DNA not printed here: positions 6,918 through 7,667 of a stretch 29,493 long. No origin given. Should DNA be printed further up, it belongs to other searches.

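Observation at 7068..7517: Tail-anchored coiled-coil protein with Ser/Gly/Met-rich low-complexity region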

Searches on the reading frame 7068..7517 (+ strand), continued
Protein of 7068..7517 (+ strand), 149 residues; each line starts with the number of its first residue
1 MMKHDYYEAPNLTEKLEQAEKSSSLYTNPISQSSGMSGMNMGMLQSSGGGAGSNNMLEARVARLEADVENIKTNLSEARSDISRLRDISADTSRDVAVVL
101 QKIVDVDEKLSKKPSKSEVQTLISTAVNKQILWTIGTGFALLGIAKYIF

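Call 73: search_protein_families(library=pfam, proteins=[P0021, P0123, L002:3782-4330:+, L009:6001-6384:+, L003:3920-4294:+], max_evalue=0.1)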
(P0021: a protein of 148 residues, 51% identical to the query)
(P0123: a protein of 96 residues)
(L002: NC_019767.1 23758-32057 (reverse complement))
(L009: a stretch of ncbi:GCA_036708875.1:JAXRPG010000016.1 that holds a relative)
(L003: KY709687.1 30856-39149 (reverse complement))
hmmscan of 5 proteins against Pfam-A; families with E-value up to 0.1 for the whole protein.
P0021 (148 aa): 9 families
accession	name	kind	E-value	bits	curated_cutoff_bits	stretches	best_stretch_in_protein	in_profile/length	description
PF05377.16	FlaC_arch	-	0.0004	21.2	27.8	1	56-93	4-41/55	Flagella accessory protein C (FlaC)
PF04102.17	SlyX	-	0.0067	17.5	30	1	57-112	1-56/67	SlyX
PF23991.1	DUF7310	-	0.017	16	40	1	57-95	42-80/83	Coiled-coil region of unknown function (DUF7310)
PF25450.1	Rab11-FIP3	-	0.033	14.9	31.9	1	55-106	57-108/125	Rab11-FIP3-like domain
PF04728.18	LPP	-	0.034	14.9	29.1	1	55-86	3-34/53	Lipoprotein leucine-zipper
PF07889.17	DUF1664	-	0.045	14.2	34.6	1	61-100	82-121/124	Protein of unknown function (DUF1664)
PF17098.10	Wtap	-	0.058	13.7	35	1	57-101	109-153/155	WTAP/Mum2p family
PF10241.14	KxDL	-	0.092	13.5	27.2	0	53-106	28-81/86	Uncharacterized conserved protein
PF04912.19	Dynamitin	-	0.097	12.4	31.8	0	56-116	221-278/396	Dynamitin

P0123 (96 aa): 16 families
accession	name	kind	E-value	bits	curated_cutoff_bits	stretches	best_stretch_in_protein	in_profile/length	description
PF05377.16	FlaC_arch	-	9.3e-05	23.2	27.8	1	31-67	1-37/55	Flagella accessory protein C (FlaC)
PF16331.10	TolA_bind_tri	-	0.0029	18.1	30.1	1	28-70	2-51/76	TolA binding protein trimerisation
PF23991.1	DUF7310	-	0.0051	17.7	40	1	25-64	25-64/83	Coiled-coil region of unknown function (DUF7310)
PF07889.17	DUF1664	-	0.0082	16.6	34.6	1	28-64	85-121/124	Protein of unknown function (DUF1664)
PF10805.13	DUF2730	-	0.018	15.6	24.9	1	28-72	45-91/102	Protein of unknown function (DUF2730)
PF10241.14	KxDL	-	0.022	15.5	27.2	1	28-69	39-80/86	Uncharacterized conserved protein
PF10779.14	XhlA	-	0.022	15.4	34.7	1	28-69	2-43/67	Haemolysin XhlA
PF25450.1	Rab11-FIP3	-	0.025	15.3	31.9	1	28-70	59-101/125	Rab11-FIP3-like domain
PF25547.1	WXG100_2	-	0.034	14.6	27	1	20-88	63-133/150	WXG100 like domain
PF01105.29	EMP24_GP25L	-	0.036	14.6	25.9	1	29-88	110-169/182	emp24/gp25L/p24 family/GOLD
PF16526.10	CLZ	-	0.039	14.8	26.7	0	23-59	24-60/71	C-terminal leucine zipper domain of cyclic nucleotide-gated channels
PF06009.19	Laminin_II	-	0.05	14.1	33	1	30-68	17-55/138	Laminin Domain II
PF10473.14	CENP-F_leu_zip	-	0.057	13.9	34.5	1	28-69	64-105/140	Leucine-rich repeats of kinetochore protein Cenp-F/LEK1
PF08614.16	ATG16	-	0.079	13.6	33.7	1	29-72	122-165/200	Autophagy protein 16 (ATG16)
PF04728.18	LPP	-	0.094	13.5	29.1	0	30-55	7-32/53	Lipoprotein leucine-zipper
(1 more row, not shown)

L002:3782-4330:+ (183 aa): 2 families
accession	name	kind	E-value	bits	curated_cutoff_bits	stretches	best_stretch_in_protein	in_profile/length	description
PF20954.2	Caud_bapl16_2nd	-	0.023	15.3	27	1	29-73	41-86/104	Phage tail base-plate attachment protein N0 domain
PF10368.14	YkyA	-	0.046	13.9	28.8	1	51-124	33-109/186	Putative cell-wall binding lipoprotein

L009:6001-6384:+ (128 aa): 15 families
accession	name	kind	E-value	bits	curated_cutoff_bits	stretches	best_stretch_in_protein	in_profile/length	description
PF10473.14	CENP-F_leu_zip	-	0.0016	18.9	34.5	1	30-88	35-93/140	Leucine-rich repeats of kinetochore protein Cenp-F/LEK1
PF06810.17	Phage_scaffold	-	0.0037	17.7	35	1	26-85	27-80/170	Phage capsid assembly scaffolding protein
PF10241.14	KxDL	-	0.0061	17.3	27.2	1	31-90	25-84/86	Uncharacterized conserved protein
PF24362.2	DUF7518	-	0.0081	17.3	27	1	30-72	4-47/104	Family of unknown function (DUF7518)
PF05377.16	FlaC_arch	-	0.0099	16.7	27.8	1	31-62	5-36/55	Flagella accessory protein C (FlaC)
PF19220.6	Rod_CreS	-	0.011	15.2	100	1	33-87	6-60/359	Crescentin, rod domain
PF07889.17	DUF1664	-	0.016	15.7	34.6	1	30-86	63-119/124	Protein of unknown function (DUF1664)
PF06009.19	Laminin_II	-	0.03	14.8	33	1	34-83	18-67/138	Laminin Domain II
PF04513.17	Baculo_PEP_C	-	0.033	14.7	38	1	34-84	31-79/140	Baculovirus polyhedron envelope protein, PEP, C terminus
PF04888.17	SseC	-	0.033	14.2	30.2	1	30-85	255-310/312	Secretion system effector C (SseC) like family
PF05929.16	Phage_GPO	-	0.038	14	33.6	1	29-88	191-248/268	Phage capsid scaffolding protein (GPO) serine peptidase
PF25450.1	Rab11-FIP3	-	0.051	14.3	31.9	1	30-83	58-111/125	Rab11-FIP3-like domain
PF24922.1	ACBP4_C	-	0.071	13.8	31.2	1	30-66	14-50/105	Acyl-CoA-binding domain-containing protein 4-6, C-terminal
PF17098.10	Wtap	-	0.088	13.2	35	0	31-76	109-154/155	WTAP/Mum2p family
PF00261.25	Tropomyosin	-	0.095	12.6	38.6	0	31-85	46-100/242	Tropomyosin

L003:3920-4294:+ (125 aa): 2 families
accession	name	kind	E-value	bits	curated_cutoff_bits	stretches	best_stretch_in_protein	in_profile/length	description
PF24362.2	DUF7518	-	0.041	15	27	1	27-62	3-38/104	Family of unknown function (DUF7518)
PF14077.11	WD40_alt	-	0.081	13.2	25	0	24-44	11-31/48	Alternative WD40 repeat motif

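Call 80: list_cluster_members(proteins=[window:7068-7514:+, window:6795-7061:+, L002:3782-4330:+, L009:6001-6384:+])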
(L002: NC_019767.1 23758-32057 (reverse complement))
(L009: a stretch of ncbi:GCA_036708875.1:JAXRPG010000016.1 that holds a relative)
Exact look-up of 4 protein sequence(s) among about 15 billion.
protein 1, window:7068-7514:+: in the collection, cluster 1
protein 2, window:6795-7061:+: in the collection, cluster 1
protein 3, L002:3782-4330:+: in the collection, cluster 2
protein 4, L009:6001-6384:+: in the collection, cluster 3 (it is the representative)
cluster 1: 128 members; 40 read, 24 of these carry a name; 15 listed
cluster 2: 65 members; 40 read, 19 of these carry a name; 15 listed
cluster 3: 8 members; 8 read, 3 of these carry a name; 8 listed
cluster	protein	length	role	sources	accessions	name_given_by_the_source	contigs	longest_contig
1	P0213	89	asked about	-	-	hypothetical protein DQ914_15140 [Salmonella enterica subsp. enterica serovar Kentucky] | Uncharacterized protein n=9 Tax=Enterobacteriaceae TaxID=543 RepID=A0A447R111_SALER | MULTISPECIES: hypothetical protein [Enterobacteriaceae]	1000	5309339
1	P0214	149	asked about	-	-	hypothetical protein ACI5OF_000315 [Salmonella enterica subsp. enterica serovar ... | hypothetical protein | hypothetical protein n=1 Tax=Salmonella phage UPF_BP1 TaxID=1912492 RepID=UPI00076BAC58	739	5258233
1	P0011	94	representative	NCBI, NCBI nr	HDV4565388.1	TPA: hypothetical protein RIN83_004490 [Escherichia coli] | hypothetical protein [Escherichia coli]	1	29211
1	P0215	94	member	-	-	hypothetical protein GKG82_04595 [Salmonella enterica] | hypothetical protein APECO2_14220 [Escherichia coli APEC O2-211]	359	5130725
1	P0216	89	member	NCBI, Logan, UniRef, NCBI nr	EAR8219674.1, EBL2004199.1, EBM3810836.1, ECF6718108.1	hypothetical protein NL781_003830 [Salmonella enterica] | Uncharacterized protein n=1 Tax=Salmonella enterica subsp. enterica serovar Gaminara ... | hypothetical protein [Salmonella enterica]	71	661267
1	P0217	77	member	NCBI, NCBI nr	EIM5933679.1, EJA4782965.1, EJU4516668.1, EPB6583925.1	hypothetical protein ACRRCN_004274, partial [Escherichia coli] | hypothetical protein [Escherichia coli]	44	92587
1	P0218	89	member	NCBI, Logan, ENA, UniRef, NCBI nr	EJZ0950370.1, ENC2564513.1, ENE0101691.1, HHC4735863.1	hypothetical protein [Escherichia albertii] | hypothetical protein n=1 Tax=Escherichia albertii TaxID=208962 RepID=UPI00113076C4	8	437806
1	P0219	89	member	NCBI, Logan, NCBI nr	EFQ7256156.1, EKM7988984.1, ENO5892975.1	hypothetical protein ACBW73_004055 [Salmonella enterica subsp. enterica serovar Gaminara] | hypothetical protein [Salmonella enterica]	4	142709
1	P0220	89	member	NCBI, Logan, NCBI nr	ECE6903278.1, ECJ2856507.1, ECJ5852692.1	hypothetical protein DUB92_23385 [Salmonella enterica subsp. diarizonae] | hypothetical protein [Salmonella enterica subsp. diarizonae]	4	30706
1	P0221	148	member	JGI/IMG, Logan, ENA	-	hypothetical protein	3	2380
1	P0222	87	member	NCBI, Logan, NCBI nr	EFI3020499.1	hypothetical protein BBG33_003184 [Escherichia coli] | hypothetical protein [Escherichia coli]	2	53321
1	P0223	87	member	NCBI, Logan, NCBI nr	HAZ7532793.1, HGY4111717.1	TPA: hypothetical protein ACNVYK_002579 [Escherichia coli] | hypothetical protein [Escherichia coli]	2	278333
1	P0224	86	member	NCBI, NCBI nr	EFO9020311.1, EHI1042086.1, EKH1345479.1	hypothetical protein HO353_004634, partial [Escherichia coli] | hypothetical protein [Escherichia coli]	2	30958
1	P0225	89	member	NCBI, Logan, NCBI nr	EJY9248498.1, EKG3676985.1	hypothetical protein OHR01_003212 [Salmonella enterica] | hypothetical protein [Salmonella enterica]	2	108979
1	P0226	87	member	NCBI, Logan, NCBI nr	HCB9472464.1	TPA: hypothetical protein M2Q01_004616 [Escherichia coli] | hypothetical protein [Escherichia coli]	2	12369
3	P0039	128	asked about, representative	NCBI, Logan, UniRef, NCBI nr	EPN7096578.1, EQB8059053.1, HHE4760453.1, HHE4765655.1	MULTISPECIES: hypothetical protein [Enterobacter cloacae complex] | hypothetical protein n=1 Tax=Enterobacter cloacae complex TaxID=354276 RepID=UPI001EF35F12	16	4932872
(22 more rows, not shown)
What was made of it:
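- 7233..7235 (+): Nearly invariant internal Met56 codon: proposed second translation start giving a 94-aa coil+TM isoform. Gene callers often annotate the 94-aa form (P0011, and P0215 on 359 contigs; call 80).
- Checked: The exact protein occurs on 739 contigs (call 80).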

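Call 96: search_protein_families(library=phrogs, proteins=[L003:2908-3435:+, L003:3553-3924:+, L003:3920-4294:+, L003:4380-4730:+, L003:4835-5119:+, L105:1405-1818:+, L009:5673-6008:+, L002:3494-3772:+], max_evalue=0.001)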
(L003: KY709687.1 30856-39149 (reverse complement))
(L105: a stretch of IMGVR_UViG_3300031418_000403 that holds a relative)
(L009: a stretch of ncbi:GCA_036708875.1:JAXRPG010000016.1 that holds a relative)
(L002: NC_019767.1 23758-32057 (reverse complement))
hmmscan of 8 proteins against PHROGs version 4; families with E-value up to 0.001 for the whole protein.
L003:2908-3435:+ (176 aa): 6 families
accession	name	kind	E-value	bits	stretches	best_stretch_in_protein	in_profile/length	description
phrog_129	-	transcription regulation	2.4e-58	199.2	1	1-174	1-173/273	transcriptional regulator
phrog_10441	-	unknown function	1.8e-43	148.9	1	68-176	2-112/126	-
phrog_18199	-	unknown function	4.2e-24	85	1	3-64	2-59/68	-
phrog_2812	-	unknown function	1.5e-20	74.8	1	10-147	9-139/288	-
phrog_8274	-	unknown function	8.1e-18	65.8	1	7-114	6-109/354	-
phrog_1136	-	unknown function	0.00054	20.7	1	38-117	31-106/244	-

L003:3553-3924:+ (124 aa): 1 family
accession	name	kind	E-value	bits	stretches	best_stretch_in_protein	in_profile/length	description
phrog_4293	-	unknown function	1.1e-39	136.4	1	10-121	3-123/124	-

L003:3920-4294:+ (125 aa): 4 families
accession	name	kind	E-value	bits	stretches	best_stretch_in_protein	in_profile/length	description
phrog_3556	-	unknown function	1.5e-48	166.3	1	3-124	147-268/276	-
phrog_12602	-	unknown function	2e-14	55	1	24-124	73-172/183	-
phrog_6136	-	unknown function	3.7e-08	34.3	1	17-57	27-67/120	-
phrog_6324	-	unknown function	3.8e-08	34.6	1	3-54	4-56/94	-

L003:4380-4730:+ (117 aa): 1 family
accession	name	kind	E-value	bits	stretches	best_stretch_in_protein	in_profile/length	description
phrog_7441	-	unknown function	7.6e-72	239.8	1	1-117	1-117/118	-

L003:4835-5119:+ (95 aa): 1 family
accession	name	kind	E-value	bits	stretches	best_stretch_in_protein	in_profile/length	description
phrog_8032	-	unknown function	1.7e-11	45.6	1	3-64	2-65/173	-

L105:1405-1818:+ (138 aa): 2 families
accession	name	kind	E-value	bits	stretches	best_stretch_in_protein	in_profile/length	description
phrog_5893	-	unknown function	1.3e-45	155.9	1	1-137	2-138/140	-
phrog_5881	-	unknown function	3.8e-05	24.5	1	22-114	25-119/138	-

L009:5673-6008:+ (112 aa): 1 family
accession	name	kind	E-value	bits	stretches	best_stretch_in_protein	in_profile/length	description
phrog_4293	-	unknown function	7.3e-19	69.2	1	2-99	6-115/124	-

L002:3494-3772:+ (93 aa): 1 family
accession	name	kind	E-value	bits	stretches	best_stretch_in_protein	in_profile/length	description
phrog_12039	-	unknown function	6.7e-65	216.5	1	1-93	1-93/93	-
